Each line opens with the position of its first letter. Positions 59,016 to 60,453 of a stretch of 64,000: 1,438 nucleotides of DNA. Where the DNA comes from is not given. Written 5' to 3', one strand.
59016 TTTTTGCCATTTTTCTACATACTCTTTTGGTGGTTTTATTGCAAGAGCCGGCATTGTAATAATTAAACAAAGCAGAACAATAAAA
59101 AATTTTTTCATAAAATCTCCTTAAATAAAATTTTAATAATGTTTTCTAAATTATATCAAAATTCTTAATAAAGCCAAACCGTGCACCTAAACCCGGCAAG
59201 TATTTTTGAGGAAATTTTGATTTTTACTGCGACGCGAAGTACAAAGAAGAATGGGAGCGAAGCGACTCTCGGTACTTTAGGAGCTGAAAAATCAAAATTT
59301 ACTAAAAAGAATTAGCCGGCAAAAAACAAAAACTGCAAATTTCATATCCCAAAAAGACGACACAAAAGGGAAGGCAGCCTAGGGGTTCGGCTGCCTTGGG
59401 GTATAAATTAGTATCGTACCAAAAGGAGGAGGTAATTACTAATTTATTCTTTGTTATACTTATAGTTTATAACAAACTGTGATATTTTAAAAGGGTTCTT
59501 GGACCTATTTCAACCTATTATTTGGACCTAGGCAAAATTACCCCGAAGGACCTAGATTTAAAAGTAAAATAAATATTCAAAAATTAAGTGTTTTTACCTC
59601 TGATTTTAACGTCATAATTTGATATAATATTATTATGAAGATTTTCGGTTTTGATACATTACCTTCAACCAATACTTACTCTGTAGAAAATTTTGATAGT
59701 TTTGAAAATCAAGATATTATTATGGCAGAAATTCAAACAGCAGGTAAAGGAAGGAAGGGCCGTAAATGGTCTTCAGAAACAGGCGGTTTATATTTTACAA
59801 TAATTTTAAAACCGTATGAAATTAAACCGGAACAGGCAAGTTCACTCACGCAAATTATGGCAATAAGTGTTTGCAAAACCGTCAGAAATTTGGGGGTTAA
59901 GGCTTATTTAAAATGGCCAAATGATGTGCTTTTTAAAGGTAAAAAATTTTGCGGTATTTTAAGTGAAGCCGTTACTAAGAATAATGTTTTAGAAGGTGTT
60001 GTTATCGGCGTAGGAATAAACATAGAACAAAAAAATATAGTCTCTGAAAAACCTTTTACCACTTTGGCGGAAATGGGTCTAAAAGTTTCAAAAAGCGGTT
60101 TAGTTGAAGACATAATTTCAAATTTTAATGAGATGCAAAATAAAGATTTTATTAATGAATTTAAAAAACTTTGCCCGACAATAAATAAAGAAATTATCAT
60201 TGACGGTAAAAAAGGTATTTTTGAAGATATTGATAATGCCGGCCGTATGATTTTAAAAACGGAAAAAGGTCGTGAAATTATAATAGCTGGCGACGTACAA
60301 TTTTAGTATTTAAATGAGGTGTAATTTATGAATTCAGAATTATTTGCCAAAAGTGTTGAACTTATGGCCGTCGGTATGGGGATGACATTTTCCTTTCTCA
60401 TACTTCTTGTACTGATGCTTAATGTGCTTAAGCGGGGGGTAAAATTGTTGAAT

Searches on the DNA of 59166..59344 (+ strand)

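Call 58: build_rna_model(alignment_id=A2, structure=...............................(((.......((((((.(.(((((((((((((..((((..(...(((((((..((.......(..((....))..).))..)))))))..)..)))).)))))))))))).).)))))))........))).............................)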
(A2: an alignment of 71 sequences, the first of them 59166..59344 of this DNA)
Model R1 built from alignment A2 (71 sequences, 191 columns); structure: as given.
model positions 179; base pairs 40; branch points 0; effective number of sequences 1.53; information 0.59 bits per position. Calibrated on 0.2 Mb of random sequence (short: E-values are rough).
structure used (alignment columns):
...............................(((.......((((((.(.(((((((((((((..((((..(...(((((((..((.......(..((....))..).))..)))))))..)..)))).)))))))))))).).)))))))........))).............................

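Call 59: search_with_rna_model(model_id=R1, source=window, filters=off, max_evalue=10)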
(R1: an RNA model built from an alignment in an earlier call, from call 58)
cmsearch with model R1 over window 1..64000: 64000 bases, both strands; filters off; matches with E-value up to 10: 92.
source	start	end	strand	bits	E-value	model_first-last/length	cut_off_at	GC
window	59166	59344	+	199.7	1.4e-49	1-179/179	no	0.37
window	54206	54384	-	187.8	1.8e-46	1-179/179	no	0.37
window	17012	17192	-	187.4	2.3e-46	1-179/179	no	0.37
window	59168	59346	-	30.2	2.8e-05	1-179/179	no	0.37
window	17048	17158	+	26.7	0.00023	38-148/179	no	0.33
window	54237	54355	+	25.4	0.00051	33-151/179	no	0.34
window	25347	25482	+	21.6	0.0049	1-179/179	no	0.35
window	22235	22322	-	17.4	0.063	1-179/179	no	0.25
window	5799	5850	+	17.1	0.075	38-145/179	no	0.37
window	14953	15112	-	15.8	0.16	1-179/179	no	0.34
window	14597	14670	+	15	0.28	1-179/179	no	0.32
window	55315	55415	-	14.8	0.29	1-179/179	no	0.3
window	11057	11132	-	14.8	0.3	1-179/179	no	0.26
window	5798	5848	-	14.6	0.34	38-144/179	no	0.37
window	46959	47068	+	14.5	0.37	1-179/179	no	0.48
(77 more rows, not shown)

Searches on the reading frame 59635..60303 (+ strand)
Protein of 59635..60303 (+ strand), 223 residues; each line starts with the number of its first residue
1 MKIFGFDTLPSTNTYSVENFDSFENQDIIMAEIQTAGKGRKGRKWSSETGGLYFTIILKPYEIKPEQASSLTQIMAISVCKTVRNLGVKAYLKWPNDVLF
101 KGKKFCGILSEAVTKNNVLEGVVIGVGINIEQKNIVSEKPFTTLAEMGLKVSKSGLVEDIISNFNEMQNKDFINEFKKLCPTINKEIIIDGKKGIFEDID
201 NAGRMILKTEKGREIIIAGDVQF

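Call 53: find_related_loci(query=window:59635-60303:+, collection=metagenome_contigs, flank=6500)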
Query window:59635-60303:+ (223 aa) in metagenome_contigs; peptide patterns used: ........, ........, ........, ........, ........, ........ (x = any residue, [..] = any of these).
173 stretches matched a pattern; 5 encode a relative of the query (tblastn E <= 1e-3); 5 distinct loci.
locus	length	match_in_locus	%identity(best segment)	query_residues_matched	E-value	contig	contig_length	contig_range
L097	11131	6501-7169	85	1-223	2e-128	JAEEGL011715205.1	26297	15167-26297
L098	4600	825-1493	81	1-223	2e-125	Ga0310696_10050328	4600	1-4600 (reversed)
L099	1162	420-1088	70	1-223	2e-115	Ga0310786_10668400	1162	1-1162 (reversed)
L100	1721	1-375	82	99-223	2e-68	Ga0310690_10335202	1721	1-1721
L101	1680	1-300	87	124-223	1e-54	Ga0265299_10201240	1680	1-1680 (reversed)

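Call 57: search_protein_families(library=pfam, proteins=[window:59635-60303:+], max_evalue=0.001)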
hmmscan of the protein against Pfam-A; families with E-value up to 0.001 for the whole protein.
window:59635-60303:+ (223 aa): 3 families
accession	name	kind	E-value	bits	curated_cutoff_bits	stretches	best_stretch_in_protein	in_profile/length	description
PF03099.24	BPL_LplA_LipB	-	2.5e-23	82.9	21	1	8-129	4-133/133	Biotin/lipoate A/B protein ligase family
PF02237.23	BPL_C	-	2.3e-07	31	21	1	192-223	15-47/48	Biotin protein ligase C terminal domain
PF21948.1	LplA-B_cat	-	1.5e-05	25.4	27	1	49-132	72-152/200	Lipoyl protein ligase A/B catalytic domain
